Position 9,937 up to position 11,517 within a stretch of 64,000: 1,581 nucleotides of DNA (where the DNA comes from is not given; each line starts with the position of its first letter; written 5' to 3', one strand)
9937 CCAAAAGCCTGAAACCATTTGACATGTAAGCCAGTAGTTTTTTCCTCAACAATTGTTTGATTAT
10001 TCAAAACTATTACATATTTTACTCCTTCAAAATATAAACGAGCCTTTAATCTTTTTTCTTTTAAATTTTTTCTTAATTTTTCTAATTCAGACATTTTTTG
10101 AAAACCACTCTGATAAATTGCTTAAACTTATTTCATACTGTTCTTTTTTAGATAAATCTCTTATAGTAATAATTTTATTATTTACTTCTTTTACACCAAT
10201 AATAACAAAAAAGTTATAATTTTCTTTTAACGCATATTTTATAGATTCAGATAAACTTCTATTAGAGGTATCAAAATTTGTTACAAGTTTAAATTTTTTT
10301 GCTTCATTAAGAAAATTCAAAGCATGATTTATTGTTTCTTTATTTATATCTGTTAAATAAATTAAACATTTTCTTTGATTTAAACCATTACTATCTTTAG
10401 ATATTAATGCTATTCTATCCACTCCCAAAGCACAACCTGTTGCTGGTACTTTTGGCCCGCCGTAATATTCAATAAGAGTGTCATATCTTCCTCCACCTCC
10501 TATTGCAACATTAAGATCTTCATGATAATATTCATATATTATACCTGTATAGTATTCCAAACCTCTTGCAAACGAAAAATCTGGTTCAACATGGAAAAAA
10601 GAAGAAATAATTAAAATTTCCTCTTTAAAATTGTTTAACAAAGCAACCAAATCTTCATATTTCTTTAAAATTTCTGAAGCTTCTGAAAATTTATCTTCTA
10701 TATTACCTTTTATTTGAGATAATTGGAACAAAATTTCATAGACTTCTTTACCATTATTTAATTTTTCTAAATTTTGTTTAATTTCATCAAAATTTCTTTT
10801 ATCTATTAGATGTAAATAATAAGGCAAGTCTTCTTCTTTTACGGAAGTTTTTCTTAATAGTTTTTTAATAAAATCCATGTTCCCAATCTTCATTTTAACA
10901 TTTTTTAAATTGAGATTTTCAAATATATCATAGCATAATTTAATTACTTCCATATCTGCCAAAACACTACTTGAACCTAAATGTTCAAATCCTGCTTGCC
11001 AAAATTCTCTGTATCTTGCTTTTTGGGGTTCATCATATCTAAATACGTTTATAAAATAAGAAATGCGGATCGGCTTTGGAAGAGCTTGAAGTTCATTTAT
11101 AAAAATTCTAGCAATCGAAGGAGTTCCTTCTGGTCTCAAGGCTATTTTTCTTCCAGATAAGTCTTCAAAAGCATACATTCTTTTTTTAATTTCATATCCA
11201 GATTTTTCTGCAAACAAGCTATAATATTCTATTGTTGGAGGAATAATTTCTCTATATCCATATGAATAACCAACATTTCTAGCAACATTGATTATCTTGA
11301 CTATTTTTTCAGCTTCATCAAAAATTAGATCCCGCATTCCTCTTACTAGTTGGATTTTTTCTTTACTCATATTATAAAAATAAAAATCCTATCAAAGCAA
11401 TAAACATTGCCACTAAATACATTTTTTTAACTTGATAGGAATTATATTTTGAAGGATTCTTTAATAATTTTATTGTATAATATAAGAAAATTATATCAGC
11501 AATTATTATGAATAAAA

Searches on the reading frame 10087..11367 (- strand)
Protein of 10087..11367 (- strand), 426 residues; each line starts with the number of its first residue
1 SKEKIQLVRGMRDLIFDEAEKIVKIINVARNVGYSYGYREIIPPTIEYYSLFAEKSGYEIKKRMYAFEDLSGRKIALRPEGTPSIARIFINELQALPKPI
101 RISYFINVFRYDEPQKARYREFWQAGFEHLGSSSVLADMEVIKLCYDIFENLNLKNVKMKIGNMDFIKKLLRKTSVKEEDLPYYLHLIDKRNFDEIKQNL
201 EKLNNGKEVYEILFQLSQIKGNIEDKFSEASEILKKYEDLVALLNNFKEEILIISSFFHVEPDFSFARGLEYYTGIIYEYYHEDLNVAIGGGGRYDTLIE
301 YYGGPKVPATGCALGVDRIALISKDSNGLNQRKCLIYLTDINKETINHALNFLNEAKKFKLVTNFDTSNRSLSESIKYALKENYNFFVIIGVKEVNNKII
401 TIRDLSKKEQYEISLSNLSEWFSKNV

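Call 23: search_protein_families(library=ncbifam, proteins=[window:10087-11367:-], max_evalue=0.00001)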
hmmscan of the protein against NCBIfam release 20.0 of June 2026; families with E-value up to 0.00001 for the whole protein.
window:10087-11367:- (426 aa): 24 families
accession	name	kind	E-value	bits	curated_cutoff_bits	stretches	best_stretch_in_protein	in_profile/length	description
TIGR00442.1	hisS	equivalog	1.7e-100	336.9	286.75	1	6-414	1-405/406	histidine--tRNA ligase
TIGR00443.1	hisZ_biosyn_reg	equivalog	1.2e-72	244.7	271.65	1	12-321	1-310/314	ATP phosphoribosyltransferase regulatory subunit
NF008936.0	PRK12292.1-3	equivalog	4.4e-57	193.7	492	1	6-401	6-398/406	ATP phosphoribosyltransferase regulatory subunit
NF008942.0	PRK12292.2-5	equivalog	2.5e-55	187.8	643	1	4-418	8-423/434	ATP phosphoribosyltransferase regulatory subunit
NF008941.0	PRK12292.2-4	equivalog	6.4e-55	186.6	447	1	10-357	12-358/393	ATP phosphoribosyltransferase regulatory subunit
NF009085.0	PRK12420.1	equivalog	3.5e-47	161.7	540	1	4-421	3-425/426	histidine--tRNA ligase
NF008940.0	PRK12292.2-3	equivalog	3.1e-43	148.1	450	1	9-374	7-375/404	ATP phosphoribosyltransferase regulatory subunit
NF009086.0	PRK12421.1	equivalog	1.7e-38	132.6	318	1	8-326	10-330/389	ATP phosphoribosyltransferase regulatory subunit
NF008938.0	PRK12292.1-6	equivalog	3.9e-38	131.4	833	1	9-386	10-378/420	ATP phosphoribosyltransferase regulatory subunit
NF008935.0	PRK12292.1-1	equivalog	3.5e-36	125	350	1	7-326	6-320/382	ATP phosphoribosyltransferase regulatory subunit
NF008953.0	PRK12295.1-6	equivalog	1.7e-33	116.2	384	2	35-178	25-165/384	ATP phosphoribosyltransferase regulatory subunit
NF008945.0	PRK12292.3-3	equivalog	6.5e-32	111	409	1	10-320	5-300/368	ATP phosphoribosyltransferase regulatory subunit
NF008950.0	PRK12295.1-3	equivalog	3.4e-27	95.8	492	2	35-178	26-165/387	ATP phosphoribosyltransferase regulatory subunit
NF008939.0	PRK12292.2-1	equivalog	4.2e-27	94.9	335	1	5-359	3-358/391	ATP phosphoribosyltransferase regulatory subunit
NF008937.0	PRK12292.1-4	equivalog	8.4e-23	80.9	693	1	9-343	11-343/395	ATP phosphoribosyltransferase regulatory subunit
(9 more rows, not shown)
